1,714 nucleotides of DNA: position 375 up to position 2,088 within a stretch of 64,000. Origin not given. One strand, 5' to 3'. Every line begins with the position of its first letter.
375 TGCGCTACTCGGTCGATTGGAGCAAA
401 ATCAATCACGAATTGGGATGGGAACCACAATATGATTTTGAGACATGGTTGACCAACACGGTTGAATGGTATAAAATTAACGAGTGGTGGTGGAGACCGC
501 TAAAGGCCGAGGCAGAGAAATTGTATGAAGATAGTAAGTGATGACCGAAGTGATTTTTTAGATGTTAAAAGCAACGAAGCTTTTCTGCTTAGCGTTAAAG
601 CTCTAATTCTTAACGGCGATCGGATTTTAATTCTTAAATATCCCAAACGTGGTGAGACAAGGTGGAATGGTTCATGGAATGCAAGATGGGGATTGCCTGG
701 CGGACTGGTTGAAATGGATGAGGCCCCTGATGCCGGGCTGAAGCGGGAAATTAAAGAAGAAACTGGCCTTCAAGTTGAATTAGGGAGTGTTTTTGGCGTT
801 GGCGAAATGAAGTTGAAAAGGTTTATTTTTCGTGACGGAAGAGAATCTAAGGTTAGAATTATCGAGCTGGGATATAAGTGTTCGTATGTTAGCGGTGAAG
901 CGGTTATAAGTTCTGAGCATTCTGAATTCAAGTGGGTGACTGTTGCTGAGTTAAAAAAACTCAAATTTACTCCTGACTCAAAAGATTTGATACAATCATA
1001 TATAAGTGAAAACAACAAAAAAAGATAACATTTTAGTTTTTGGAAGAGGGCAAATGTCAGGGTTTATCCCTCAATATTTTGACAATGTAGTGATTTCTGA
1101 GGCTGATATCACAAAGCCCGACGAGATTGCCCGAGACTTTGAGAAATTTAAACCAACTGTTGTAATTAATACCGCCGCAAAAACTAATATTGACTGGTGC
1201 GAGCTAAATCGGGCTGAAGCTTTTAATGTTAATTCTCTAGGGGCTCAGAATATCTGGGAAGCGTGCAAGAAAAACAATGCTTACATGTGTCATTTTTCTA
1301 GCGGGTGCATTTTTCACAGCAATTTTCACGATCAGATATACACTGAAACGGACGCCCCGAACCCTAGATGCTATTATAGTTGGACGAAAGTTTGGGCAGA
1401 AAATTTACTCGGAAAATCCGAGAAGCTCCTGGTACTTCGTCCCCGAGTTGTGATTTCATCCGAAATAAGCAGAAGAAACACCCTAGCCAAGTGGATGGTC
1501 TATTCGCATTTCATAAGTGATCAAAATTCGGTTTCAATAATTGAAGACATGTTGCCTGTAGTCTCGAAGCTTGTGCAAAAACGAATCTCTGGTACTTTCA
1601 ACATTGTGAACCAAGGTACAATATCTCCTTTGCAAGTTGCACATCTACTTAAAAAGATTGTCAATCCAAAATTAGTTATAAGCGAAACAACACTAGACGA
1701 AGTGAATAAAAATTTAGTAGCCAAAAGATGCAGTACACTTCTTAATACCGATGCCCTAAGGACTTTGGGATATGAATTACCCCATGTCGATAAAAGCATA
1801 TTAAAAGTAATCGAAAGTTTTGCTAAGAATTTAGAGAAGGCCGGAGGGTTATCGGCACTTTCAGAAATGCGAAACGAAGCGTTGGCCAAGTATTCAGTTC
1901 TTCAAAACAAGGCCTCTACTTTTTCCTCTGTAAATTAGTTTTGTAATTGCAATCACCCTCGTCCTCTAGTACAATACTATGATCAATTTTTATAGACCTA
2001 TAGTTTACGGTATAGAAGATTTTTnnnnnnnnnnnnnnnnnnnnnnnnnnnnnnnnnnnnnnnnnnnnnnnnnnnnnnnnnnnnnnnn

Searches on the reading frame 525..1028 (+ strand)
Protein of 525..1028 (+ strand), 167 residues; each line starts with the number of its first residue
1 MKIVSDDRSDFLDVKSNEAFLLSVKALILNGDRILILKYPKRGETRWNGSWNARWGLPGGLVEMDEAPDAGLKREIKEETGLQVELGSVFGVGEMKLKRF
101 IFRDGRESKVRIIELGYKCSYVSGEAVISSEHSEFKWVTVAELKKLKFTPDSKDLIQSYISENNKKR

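Call 75: search_protein_families(library=pfam, proteins=[window:525-1028:+], max_evalue=0.1)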
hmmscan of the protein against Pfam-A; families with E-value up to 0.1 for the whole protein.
window:525-1028:+ (167 aa): 3 families
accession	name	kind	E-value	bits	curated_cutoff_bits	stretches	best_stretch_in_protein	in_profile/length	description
PF00293.34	NUDIX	-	7.6e-20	71.7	21.1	1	22-157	4-132/134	NUDIX domain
PF14815.12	NUDIX_4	-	4.5e-05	23.7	35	1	27-150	4-105/113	NUDIX domain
PF22327.2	Nudt16-like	-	0.0034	17.8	27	1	54-85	34-66/161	U8 snoRNA-decapping enzyme-like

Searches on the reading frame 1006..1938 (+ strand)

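Call 48: search_protein_families(library=pfam, proteins=[window:1006-1938:+], max_evalue=0.001)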
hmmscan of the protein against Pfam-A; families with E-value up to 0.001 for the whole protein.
window:1006-1938:+ (310 aa): 6 families
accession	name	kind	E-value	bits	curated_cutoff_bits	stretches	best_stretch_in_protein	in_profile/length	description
PF04321.23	RmlD_sub_bind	-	5.4e-28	98.3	27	1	31-272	33-285/287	RmlD substrate binding domain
PF01370.27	Epimerase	-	5.3e-15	55.9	20.9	1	30-138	45-156/240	NAD dependent epimerase/dehydratase family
PF16363.11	GDP_Man_Dehyd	-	1.7e-08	34.8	27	1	26-135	52-164/332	GDP-mannose 4,6 dehydratase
PF02719.21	Polysacc_synt_2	-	2.7e-07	30.5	20.2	1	33-92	61-120/293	Polysaccharide biosynthesis protein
PF07993.18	NAD_binding_4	-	8.5e-07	28.8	20.1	1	45-154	82-210/258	Male sterility protein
PF01073.25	3Beta_HSD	-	5.8e-05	22.7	22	1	30-138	49-160/280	3-beta hydroxysteroid dehydrogenase/isomerase family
